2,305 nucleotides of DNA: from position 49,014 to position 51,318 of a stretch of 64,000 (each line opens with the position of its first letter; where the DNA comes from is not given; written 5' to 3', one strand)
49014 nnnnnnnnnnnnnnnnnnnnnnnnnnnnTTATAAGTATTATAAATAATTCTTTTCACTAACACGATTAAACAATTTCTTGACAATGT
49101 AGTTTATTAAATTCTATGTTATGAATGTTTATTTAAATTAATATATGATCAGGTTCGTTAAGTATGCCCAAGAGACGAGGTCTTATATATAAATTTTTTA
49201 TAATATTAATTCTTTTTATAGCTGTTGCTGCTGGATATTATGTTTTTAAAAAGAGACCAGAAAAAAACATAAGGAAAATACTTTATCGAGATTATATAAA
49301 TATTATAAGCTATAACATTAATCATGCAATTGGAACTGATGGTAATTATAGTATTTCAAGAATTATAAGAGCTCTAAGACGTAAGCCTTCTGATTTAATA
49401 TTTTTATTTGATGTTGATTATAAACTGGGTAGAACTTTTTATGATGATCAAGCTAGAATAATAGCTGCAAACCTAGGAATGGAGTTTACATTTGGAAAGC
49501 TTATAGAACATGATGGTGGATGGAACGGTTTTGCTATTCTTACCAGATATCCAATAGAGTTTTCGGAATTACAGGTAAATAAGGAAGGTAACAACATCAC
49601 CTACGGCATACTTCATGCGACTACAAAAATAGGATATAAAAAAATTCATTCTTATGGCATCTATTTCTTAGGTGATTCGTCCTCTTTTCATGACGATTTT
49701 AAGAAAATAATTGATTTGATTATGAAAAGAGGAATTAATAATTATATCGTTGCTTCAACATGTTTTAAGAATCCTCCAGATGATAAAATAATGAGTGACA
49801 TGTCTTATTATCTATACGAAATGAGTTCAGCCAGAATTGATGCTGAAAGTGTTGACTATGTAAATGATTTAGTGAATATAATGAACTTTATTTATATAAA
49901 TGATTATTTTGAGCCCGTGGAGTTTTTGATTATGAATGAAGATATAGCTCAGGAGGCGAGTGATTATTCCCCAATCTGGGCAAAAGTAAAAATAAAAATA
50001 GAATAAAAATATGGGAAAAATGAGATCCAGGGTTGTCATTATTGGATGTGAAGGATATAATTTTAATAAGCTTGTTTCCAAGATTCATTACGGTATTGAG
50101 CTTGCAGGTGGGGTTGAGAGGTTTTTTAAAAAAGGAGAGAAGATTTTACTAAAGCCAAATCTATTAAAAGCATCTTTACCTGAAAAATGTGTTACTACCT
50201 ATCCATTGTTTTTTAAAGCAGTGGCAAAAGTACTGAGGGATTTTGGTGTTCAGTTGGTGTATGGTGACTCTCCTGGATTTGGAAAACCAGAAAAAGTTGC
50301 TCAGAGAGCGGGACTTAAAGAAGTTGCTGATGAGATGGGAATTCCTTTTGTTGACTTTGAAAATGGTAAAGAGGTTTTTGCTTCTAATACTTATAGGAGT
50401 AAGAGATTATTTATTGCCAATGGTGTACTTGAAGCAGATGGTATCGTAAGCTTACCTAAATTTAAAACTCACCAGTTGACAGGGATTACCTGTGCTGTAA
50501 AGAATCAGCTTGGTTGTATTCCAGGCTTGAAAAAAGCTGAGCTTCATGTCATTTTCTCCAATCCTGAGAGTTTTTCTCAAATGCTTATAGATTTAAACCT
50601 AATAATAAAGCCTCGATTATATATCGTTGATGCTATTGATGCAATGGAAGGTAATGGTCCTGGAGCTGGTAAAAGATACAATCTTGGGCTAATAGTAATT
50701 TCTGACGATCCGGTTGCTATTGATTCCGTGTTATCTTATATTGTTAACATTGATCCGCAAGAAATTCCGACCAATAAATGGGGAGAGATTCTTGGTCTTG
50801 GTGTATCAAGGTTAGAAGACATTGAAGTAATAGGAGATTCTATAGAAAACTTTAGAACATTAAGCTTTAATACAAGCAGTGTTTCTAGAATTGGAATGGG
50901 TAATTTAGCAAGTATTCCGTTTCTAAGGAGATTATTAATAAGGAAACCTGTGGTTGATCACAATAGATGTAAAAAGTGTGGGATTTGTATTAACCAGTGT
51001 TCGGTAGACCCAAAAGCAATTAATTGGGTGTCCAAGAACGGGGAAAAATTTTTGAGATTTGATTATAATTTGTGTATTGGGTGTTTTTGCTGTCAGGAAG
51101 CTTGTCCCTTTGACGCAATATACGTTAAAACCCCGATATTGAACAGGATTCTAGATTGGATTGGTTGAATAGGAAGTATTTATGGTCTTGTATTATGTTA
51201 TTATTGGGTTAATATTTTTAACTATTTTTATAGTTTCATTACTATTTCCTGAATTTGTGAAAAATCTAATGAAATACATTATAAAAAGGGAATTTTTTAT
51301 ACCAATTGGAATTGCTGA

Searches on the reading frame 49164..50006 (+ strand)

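Call 72: search_protein_families(library=pfam, proteins=[window:49164-50006:+], max_evalue=0.001)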
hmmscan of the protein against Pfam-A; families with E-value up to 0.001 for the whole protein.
window:49164-50006:+ (280 aa): 1 family
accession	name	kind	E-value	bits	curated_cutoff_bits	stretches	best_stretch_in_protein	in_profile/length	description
PF03372.29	Exo_endo_phos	-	2.5e-05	24.6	24.5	1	48-154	1-104/225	Endonuclease/Exonuclease/phosphatase family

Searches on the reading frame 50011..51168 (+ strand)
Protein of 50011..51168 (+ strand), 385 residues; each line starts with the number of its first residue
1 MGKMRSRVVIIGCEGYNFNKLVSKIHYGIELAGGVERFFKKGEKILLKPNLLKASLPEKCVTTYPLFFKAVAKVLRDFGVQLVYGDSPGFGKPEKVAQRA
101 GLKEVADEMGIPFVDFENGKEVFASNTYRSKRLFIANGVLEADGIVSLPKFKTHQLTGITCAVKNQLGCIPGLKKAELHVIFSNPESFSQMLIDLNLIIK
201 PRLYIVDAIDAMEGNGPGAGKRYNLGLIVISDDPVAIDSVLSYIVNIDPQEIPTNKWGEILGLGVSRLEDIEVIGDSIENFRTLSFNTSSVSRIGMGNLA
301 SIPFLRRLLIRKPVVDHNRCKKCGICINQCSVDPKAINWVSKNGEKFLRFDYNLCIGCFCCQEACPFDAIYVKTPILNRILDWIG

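Call 72: search_protein_families(library=pfam, proteins=[window:50011-51168:+], max_evalue=0.001)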
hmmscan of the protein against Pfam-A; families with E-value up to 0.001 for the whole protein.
window:50011-51168:+ (385 aa): 8 families
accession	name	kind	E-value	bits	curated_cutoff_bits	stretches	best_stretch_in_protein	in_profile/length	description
PF04015.17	DUF362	-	5.6e-55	186.9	24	1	45-240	1-197/200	Domain of unknown function (DUF362)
PF12837.12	Fer4_6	-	1.7e-07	31.3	25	1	349-370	3-24/24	4Fe-4S binding domain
PF12797.12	Fer4_2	-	4.3e-07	29.9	24.5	0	349-367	4-22/22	4Fe-4S binding domain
PF12838.12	Fer4_7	-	8.2e-07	29.8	27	1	319-369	1-52/52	4Fe-4S dicluster domain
PF00037.32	Fer4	-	8.5e-07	29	21.1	1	350-371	3-24/24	4Fe-4S binding domain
PF14697.11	Fer4_21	-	1.3e-06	28.9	35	1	314-370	2-57/59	4Fe-4S dicluster domain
PF13237.11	Fer4_10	-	3.4e-05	24.1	25.5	1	313-366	2-53/53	4Fe-4S dicluster domain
PF13187.11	Fer4_9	-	0.00079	19.8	27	0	319-370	1-52/52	4Fe-4S dicluster domain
